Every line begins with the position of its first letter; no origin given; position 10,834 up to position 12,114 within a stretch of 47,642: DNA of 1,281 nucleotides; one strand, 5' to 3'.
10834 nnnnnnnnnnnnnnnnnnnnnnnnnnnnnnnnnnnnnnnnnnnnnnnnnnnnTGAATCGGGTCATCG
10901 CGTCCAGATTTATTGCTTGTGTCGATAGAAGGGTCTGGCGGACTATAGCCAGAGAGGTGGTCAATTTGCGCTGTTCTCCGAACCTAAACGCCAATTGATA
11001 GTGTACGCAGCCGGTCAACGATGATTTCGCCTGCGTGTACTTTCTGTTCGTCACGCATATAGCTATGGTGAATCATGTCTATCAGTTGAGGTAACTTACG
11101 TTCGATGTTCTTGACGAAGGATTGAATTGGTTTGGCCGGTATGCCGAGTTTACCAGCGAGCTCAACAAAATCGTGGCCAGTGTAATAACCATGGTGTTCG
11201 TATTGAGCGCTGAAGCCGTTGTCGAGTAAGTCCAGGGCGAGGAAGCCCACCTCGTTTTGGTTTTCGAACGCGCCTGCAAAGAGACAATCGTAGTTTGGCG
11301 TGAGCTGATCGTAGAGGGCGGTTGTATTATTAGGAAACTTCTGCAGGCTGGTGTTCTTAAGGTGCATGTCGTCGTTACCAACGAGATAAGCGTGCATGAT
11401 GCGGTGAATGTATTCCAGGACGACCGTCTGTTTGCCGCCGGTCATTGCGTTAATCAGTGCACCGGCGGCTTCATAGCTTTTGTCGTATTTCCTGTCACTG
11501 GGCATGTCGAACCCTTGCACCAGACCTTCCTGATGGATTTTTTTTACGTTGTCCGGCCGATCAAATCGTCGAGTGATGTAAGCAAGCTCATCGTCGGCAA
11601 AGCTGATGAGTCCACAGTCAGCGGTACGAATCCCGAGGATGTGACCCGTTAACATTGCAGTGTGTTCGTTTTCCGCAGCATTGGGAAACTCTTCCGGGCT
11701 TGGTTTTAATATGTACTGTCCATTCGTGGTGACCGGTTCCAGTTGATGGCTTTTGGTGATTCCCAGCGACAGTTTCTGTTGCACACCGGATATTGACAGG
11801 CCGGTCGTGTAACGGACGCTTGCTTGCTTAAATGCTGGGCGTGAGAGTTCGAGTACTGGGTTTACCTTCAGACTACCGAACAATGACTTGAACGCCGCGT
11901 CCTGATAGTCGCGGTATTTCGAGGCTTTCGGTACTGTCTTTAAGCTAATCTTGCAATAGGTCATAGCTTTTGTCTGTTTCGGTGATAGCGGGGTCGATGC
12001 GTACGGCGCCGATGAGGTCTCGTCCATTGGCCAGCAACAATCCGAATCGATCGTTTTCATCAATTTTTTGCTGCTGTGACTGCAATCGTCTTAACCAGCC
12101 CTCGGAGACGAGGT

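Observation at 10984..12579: Tripartite HipB-HipS-HipT (split HipA kinase) toxin-antitoxin module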

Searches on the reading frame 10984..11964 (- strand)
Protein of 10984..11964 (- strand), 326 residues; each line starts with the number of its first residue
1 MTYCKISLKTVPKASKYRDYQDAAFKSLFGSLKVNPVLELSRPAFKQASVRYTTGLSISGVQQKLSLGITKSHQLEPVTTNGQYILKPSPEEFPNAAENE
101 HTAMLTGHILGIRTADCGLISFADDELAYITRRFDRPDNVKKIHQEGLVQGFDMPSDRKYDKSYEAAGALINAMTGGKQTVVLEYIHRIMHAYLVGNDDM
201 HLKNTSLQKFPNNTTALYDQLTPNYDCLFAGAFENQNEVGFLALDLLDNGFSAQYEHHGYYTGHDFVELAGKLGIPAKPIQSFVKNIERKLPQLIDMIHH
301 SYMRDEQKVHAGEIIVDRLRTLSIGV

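Call 3: search_protein_families(library=pfam, proteins=[window:10984-11964:-], max_evalue=0.01)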
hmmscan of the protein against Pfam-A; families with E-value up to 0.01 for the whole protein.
window:10984-11964:- (326 aa): 1 family
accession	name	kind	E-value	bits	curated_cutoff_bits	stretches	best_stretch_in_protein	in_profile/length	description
PF07804.18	HipA_C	-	1.6e-35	123.1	30.5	1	56-292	1-210/213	HipA-like C-terminal domain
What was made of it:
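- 10984..11964 (-): hipT: 326-aa minimal Hip Ser/Thr kinase, the predicted toxin. Features are an N-terminal mini-domain, Gly-rich loop G55-L-S57-I-S59-G60, K159/Y160, catalytic D199 (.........) and Mg-binding D226 (PNYD). Pfam HipA_C 1.6e-35 (call 3).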

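Call 4: search_protein_families(library=ncbifam, proteins=[window:10984-11964:-], max_evalue=0.01)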
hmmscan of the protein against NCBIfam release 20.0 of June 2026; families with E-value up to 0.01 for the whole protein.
window:10984-11964:- (326 aa): 0 families

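Call 6: search_solved_structures(query=window:10984-11964:-, max_evalue=0.001, show_alignments=3)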
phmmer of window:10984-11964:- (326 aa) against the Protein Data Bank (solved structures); distinct sequences matched with E-value up to 0.001: 14.
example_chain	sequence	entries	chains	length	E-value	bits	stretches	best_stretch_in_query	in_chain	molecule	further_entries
7ab3_C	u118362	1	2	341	1e-34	123.5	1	1-306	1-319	HipA_C domain-containing protein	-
7ab4_C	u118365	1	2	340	2.2e-34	122.5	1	4-306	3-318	HipA_C domain-containing protein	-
7ab5_C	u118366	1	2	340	5.7e-34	121.1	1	4-306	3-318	HipA_C domain-containing protein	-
8ezr_B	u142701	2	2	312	5.8e-24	88.3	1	6-322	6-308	HipT(Lp)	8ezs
7vkb_A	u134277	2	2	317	5.9e-24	88.2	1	6-322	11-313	HipA_C domain-containing protein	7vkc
7wcf_A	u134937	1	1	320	2.2e-23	86.4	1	6-322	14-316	HipA_C domain-containing protein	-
3tpd_A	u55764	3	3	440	2.1e-05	27.3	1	92-304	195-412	Serine/threonine-protein kinase HipA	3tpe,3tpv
2wiu_A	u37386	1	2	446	2.7e-05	27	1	92-304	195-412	PROTEIN HIPA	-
3hzi_A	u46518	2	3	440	0.00015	24.5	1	92-304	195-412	Protein hipA | Serine/threonine-protein kinase HipA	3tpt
3tpb_A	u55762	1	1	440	0.00016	24.4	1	92-304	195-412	Serine/threonine-protein kinase HipA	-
4yg7_D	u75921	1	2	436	0.00017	24.3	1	92-304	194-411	Serine/threonine-protein kinase HipA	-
3fbr_A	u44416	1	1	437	0.00017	24.3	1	92-304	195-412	Serine/threonine-protein kinase toxin HipA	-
3dnt_A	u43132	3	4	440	0.00018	24.3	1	92-304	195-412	Protein hipA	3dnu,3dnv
5k98_A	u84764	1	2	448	0.00018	24.2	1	92-304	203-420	Serine/threonine-protein kinase HipA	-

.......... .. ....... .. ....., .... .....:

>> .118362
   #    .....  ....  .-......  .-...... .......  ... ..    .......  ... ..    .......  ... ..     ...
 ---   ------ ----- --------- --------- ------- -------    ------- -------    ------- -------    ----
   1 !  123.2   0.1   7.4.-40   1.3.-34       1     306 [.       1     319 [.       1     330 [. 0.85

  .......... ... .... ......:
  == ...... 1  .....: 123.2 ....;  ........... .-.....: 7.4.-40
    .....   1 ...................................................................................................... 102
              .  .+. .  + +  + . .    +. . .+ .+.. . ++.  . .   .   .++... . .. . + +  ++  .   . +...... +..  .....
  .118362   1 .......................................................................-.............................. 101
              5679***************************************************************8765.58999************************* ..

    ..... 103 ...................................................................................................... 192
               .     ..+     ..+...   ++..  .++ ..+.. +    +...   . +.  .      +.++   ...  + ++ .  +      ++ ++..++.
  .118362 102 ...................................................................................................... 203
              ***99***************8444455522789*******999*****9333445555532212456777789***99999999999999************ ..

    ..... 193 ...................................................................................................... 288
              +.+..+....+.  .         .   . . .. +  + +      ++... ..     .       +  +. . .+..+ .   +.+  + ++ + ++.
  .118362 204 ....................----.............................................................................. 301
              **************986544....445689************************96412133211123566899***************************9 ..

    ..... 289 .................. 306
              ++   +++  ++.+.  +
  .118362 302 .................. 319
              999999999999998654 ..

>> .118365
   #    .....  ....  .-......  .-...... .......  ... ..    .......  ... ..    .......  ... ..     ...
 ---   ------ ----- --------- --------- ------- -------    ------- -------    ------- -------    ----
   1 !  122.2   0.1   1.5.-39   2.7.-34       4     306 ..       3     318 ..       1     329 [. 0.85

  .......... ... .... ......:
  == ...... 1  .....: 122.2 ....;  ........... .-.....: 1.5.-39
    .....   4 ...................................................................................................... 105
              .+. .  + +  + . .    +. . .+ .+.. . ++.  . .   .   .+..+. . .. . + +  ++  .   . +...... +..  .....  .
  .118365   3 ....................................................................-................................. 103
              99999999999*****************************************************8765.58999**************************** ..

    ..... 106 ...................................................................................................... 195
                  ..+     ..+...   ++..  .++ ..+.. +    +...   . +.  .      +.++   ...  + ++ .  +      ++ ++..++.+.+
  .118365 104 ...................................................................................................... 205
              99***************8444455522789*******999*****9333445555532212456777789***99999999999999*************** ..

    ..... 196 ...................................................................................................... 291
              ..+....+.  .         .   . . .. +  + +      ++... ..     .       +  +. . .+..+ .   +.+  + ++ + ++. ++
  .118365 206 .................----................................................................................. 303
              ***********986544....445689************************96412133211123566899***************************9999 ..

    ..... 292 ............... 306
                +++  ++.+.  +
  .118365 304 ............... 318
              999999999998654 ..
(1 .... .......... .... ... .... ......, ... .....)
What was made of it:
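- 10984..11964 (-): PDB O127 HipT 1e-34 and Lp HipT 6e-24, against HipA 2e-5 (call 6).
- On HipBST tripartite toxin-antitoxin system: HipA_C covers residues 56-292 only (call 3). phmmer aligns residues 1-306 to residues 1-319 of O127 HipT (call 6).
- HipT(Lp) follows at 6e-24 and HipA only at 2e-5 (call 6). The window's HipT scores higher against the TrpS-targeting E. coli protein than against HipT(Lp) (123 vs 88 bits, call 6).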

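Call 13: find_homologous_proteins(query=window:10984-11964:-, max_evalue=0.00001)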
Query window:10984-11964:- (326 aa): 536 proteins with E <= 0.00001 among 2060 candidates; the best 120 are listed.
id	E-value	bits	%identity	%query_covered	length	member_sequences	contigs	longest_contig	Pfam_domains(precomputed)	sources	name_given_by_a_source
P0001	7.1e-213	724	98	100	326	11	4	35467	PF07804.19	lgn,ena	-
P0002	8.1e-185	632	86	100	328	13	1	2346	PF07804.19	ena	-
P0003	3.8e-146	504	68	100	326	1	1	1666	PF07804.19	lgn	-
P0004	1.1e-141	490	67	100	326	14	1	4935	PF07804.19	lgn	-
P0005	1.2e-138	480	67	99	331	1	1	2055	PF07804.19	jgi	-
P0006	6.2e-138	478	65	99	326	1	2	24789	PF07804.19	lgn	-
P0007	6.8e-138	477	65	100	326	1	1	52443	PF07804.19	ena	-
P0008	7.2e-137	474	65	100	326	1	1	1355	PF07804.19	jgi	-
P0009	1.3e-136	473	65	100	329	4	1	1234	PF07804.19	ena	-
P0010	1.4e-135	470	64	100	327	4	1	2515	PF07804.19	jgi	-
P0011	3.3e-135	469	65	100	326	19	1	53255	PF07804.19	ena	-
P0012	3.7e-135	468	64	100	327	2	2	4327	PF07804.19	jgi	-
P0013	4.3e-135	468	64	100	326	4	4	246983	PF07804.19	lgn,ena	-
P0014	2.3e-134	466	63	99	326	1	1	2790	PF07804.19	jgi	-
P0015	5.4e-134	465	65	100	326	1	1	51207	PF07804.19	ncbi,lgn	-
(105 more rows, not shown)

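Call 14: find_encoding_contigs(protein=window:10984-11964:-, flank=6000, max_places=6)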
Protein window:10984-11964:- (326 aa): no gene with exactly this product is on record in the collection.
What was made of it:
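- Tried and rejected: Exact-sequence look-up of the window's HipT found no record (call 14), so I used the 98%-identical P0001 instead.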

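Call 15: find_encoding_contigs(protein=P0001, flank=8000, max_places=4)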
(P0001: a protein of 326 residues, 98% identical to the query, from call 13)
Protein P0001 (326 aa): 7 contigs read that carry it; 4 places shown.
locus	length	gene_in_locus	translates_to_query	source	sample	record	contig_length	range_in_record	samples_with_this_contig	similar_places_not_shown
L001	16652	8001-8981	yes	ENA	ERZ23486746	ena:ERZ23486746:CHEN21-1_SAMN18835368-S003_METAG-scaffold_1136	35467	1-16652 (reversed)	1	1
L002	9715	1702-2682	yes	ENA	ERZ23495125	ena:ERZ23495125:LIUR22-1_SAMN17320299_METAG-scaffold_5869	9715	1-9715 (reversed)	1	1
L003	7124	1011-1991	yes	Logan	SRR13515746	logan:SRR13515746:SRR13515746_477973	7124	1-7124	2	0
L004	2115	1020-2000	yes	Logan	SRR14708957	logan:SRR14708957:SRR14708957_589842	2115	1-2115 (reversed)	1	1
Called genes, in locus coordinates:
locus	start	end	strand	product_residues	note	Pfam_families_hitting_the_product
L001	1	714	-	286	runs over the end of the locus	PF00140:Sigma70_r1_2 (weak), PF04542:Sigma70_r2, PF04545:Sigma70_r4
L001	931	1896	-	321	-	PF18075:FtsX_ECD, PF02687:FtsX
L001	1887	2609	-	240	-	PF00005:ABC_tran, PF13304:AAA_21 (weak)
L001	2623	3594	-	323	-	PF02881:SRP54_N, PF13191:AAA_16 (weak), PF06414:Zeta_toxin (weak), PF00448:SRP54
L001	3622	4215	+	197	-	PF03602:Cons_hypoth95, PF05175:MTS, PF13847:Methyltransf_31 (weak)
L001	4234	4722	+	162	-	PF01467:CTP_transf_like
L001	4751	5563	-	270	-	PF01149:Fapy_DNA_glyco, PF06831:H2TH, PF06827:zf-FPG_IleRS (weak)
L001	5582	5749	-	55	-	PF00471:Ribosomal_L33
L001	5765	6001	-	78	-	PF00830:Ribosomal_L28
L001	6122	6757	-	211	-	PF20582:UPF0758_N, PF04002:RadC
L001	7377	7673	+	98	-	PF13560:HTH_31, PF01381:HTH_3, PF13443:HTH_26 (weak)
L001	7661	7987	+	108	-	PF13657:Couple_hipA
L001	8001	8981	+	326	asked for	PF07804:HipA_C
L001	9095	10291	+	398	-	PF02441:Flavoprotein, PF04127:DFP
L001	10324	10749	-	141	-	-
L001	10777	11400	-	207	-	PF13511:DUF4124 (weak)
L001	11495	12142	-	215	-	PF00156:Pribosyltran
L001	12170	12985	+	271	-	PF03372:Exo_endo_phos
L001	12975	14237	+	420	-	PF07690:MFS_1, PF13000:Acatn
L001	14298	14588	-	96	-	PF20549:DUF6763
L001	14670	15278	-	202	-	PF02390:Methyltransf_4, PF13847:Methyltransf_31 (weak)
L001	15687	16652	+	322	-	?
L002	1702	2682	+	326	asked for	PF07804:HipA_C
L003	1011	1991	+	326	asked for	PF07804:HipA_C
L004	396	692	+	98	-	PF13560:HTH_31, PF01381:HTH_3, PF13443:HTH_26 (weak)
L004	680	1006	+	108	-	PF13657:Couple_hipA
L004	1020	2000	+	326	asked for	PF07804:HipA_C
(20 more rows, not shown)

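Call 16: find_encoding_contigs(protein=P0013, flank=6000, max_places=3)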
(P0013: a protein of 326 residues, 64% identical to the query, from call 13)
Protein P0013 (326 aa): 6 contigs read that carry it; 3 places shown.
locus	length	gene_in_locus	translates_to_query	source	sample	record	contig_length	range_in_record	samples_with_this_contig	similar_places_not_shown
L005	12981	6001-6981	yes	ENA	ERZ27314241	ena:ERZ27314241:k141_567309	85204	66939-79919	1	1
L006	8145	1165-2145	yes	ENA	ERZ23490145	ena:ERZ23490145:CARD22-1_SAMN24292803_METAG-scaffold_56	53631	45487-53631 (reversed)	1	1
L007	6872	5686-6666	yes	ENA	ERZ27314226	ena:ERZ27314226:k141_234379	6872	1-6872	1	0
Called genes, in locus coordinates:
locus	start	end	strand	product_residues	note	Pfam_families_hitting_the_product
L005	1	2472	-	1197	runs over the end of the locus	PF07660:STN (faint), PF13620:CarboxypepD_reg, PF13715:CarbopepD_reg_2, PF07715:Plug, PF14905:OMP_b-brl_3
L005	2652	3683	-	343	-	PF16220:DUF4880, PF04773:FecR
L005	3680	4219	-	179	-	PF07638:Sigma70_ECF, PF04542:Sigma70_r2, PF08281:Sigma70_r4_2, PF04545:Sigma70_r4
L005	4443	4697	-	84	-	-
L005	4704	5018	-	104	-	PF04542:Sigma70_r2 (weak)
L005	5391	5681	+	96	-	PF13560:HTH_31 (weak), PF01381:HTH_3, PF13443:HTH_26 (weak)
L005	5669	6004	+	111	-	PF13657:Couple_hipA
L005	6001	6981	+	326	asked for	PF07804:HipA_C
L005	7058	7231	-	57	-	-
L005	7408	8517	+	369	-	-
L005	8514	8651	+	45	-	-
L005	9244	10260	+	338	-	-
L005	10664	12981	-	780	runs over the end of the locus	PF02129:Peptidase_S15 (faint), PF00326:Peptidase_S9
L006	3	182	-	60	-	?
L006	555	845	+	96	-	PF13560:HTH_31 (weak), PF01381:HTH_3, PF13443:HTH_26 (weak)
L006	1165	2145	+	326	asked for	PF07804:HipA_C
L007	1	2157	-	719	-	?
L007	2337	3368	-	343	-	PF16220:DUF4880, PF04773:FecR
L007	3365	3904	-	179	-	PF07638:Sigma70_ECF, PF04542:Sigma70_r2, PF08281:Sigma70_r4_2, PF04545:Sigma70_r4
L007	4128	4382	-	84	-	-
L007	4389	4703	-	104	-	PF04542:Sigma70_r2 (weak)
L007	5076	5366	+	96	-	PF13560:HTH_31 (weak), PF01381:HTH_3, PF13443:HTH_26 (weak)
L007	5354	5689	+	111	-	PF13657:Couple_hipA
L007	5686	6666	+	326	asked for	PF07804:HipA_C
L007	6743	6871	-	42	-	?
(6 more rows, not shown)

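Call 24: find_encoding_contigs(protein=P0002, flank=5000, max_places=2)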
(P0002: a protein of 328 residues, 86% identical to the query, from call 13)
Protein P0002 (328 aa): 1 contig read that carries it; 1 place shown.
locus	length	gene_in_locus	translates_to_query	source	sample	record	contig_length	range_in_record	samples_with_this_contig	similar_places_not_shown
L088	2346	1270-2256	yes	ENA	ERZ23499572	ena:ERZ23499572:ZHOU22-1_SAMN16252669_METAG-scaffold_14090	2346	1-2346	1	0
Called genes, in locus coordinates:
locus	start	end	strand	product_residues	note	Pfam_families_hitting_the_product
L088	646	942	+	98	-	PF13560:HTH_31 (weak), PF01381:HTH_3, PF13443:HTH_26 (weak)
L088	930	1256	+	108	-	PF13657:Couple_hipA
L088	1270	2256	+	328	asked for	PF07804:HipA_C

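Call 25: find_encoding_contigs(protein=P0007, flank=5000, max_places=2)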
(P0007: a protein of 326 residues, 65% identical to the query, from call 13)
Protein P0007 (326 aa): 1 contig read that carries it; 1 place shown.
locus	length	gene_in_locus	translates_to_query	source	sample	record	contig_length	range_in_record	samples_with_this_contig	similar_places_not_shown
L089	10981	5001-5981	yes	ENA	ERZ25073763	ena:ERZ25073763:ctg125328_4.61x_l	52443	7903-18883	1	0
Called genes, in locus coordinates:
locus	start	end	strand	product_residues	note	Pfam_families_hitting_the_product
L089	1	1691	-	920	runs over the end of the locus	PF07715:Plug, PF00593:TonB_dep_Rec_b-barrel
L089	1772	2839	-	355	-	PF16220:DUF4880, PF04773:FecR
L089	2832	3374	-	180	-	PF07638:Sigma70_ECF (weak), PF04542:Sigma70_r2, PF08281:Sigma70_r4_2, PF04545:Sigma70_r4 (weak)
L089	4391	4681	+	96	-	PF13560:HTH_31, PF01381:HTH_3, PF13443:HTH_26 (weak)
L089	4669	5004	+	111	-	PF13657:Couple_hipA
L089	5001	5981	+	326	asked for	PF07804:HipA_C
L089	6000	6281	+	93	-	-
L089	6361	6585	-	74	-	PF04542:Sigma70_r2 (weak)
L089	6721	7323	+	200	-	PF02661:Fic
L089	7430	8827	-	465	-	PF00144:Beta-lactamase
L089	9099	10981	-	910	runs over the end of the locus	PF07715:Plug, PF00593:TonB_dep_Rec_b-barrel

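Call 26: find_encoding_contigs(protein=P0015, flank=5000, max_places=2)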
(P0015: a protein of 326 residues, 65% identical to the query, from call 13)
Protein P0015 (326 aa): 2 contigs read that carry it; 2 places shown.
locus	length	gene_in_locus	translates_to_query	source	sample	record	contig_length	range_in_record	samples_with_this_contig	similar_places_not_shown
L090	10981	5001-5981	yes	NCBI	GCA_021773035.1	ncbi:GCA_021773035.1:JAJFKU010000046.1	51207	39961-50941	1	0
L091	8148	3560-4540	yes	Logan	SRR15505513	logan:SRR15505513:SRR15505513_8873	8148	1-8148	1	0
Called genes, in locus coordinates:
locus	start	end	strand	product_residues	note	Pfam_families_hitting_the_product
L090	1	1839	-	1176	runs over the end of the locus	PF13620:CarboxypepD_reg, PF13715:CarbopepD_reg_2, PF07715:Plug, PF14905:OMP_b-brl_3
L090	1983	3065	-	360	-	PF16220:DUF4880 (weak), PF04773:FecR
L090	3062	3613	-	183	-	PF04542:Sigma70_r2, PF07638:Sigma70_ECF (weak), PF08281:Sigma70_r4_2, PF04545:Sigma70_r4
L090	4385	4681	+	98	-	PF13560:HTH_31, PF01381:HTH_3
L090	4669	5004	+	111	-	PF13657:Couple_hipA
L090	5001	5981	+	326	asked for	PF07804:HipA_C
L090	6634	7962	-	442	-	PF07660:STN (weak), PF13620:CarboxypepD_reg, PF13715:CarbopepD_reg_2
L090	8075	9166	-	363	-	PF16220:DUF4880 (weak), PF04773:FecR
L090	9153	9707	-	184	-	PF13384:HTH_23 (faint), PF04542:Sigma70_r2, PF08281:Sigma70_r4_2, PF04545:Sigma70_r4 (weak)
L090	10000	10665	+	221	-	PF04542:Sigma70_r2, PF07638:Sigma70_ECF (faint), PF08281:Sigma70_r4_2, PF04545:Sigma70_r4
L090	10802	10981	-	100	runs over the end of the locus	PF13610:DDE_Tnp_IS240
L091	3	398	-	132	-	?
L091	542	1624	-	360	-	PF16220:DUF4880 (weak), PF04773:FecR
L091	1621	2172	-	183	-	PF04542:Sigma70_r2, PF07638:Sigma70_ECF (weak), PF08281:Sigma70_r4_2, PF04545:Sigma70_r4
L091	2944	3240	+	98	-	PF13560:HTH_31, PF01381:HTH_3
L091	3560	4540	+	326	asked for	PF07804:HipA_C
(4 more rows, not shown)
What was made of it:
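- On HipBST tripartite toxin-antitoxin system: The same order is seen in nine related loci (calls 15, 16, 24-26).
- On Canonical HipBA: There are two separate genes here and in all relatives examined (calls 13, 15, 16, 24-26).
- The hipB(96-98 aa)-hipS(108-111 aa)-hipT(326-328 aa) architecture is conserved in nine further loci, which lie in three different genomic contexts (calls 15, 16, 24-26).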

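Call 40: search_protein_families(library=padloc, proteins=[window:10984-11964:-], max_evalue=0.001)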
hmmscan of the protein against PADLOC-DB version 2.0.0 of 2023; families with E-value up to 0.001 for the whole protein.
window:10984-11964:- (326 aa): 1 family
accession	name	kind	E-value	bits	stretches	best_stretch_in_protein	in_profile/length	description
PDLC04340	PDC-M03A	-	6.3e-05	20.6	0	75-227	26-167/280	-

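Call 44: predict_structure(alignment_id=A3)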
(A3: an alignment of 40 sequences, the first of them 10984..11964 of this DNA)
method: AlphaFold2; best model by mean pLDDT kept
length: 326 residues; sequences in the alignment: 40
mean_pLDDT: 90.0   pTM: 0.90
mean pLDDT of the five models: 90.0, 87.4, 84.6, 84.4, 83.4
residues with pLDDT >= 90: 237; 70-90: 60; 50-70: 20; < 50: 9
segments of 3 or more residues with pLDDT < 50: 54-61
pLDDT, mean of each block of 10 residues (from residue 1): 93 95 97 94 77 48 78 89 89 89 97 96 95 81 88 91 97 98 98 92 92 93 91 59 88 93 97 98 99 98 94 96 93
secondary structure, 60 per line:
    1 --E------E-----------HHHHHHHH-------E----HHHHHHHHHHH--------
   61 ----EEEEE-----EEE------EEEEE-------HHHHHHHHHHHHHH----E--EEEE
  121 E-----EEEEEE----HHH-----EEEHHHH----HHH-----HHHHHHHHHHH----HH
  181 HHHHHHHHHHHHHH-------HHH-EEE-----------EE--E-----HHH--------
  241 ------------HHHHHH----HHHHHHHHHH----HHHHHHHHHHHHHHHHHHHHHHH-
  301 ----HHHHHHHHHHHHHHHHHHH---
elements in order: H22-29 H42-52 E65-69 E75-77 E84-88 H96-109 E117-121 E127-132 E145-147 H148-151 H164-174 H179-194 E206-208 H253-258 H263-272 H277-299 H305-323
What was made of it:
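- The AF2 model has pLDDT 90 and pTM 0.90, with a confident N-terminal mini-domain and a low-confidence Gly-rich loop (call 44).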
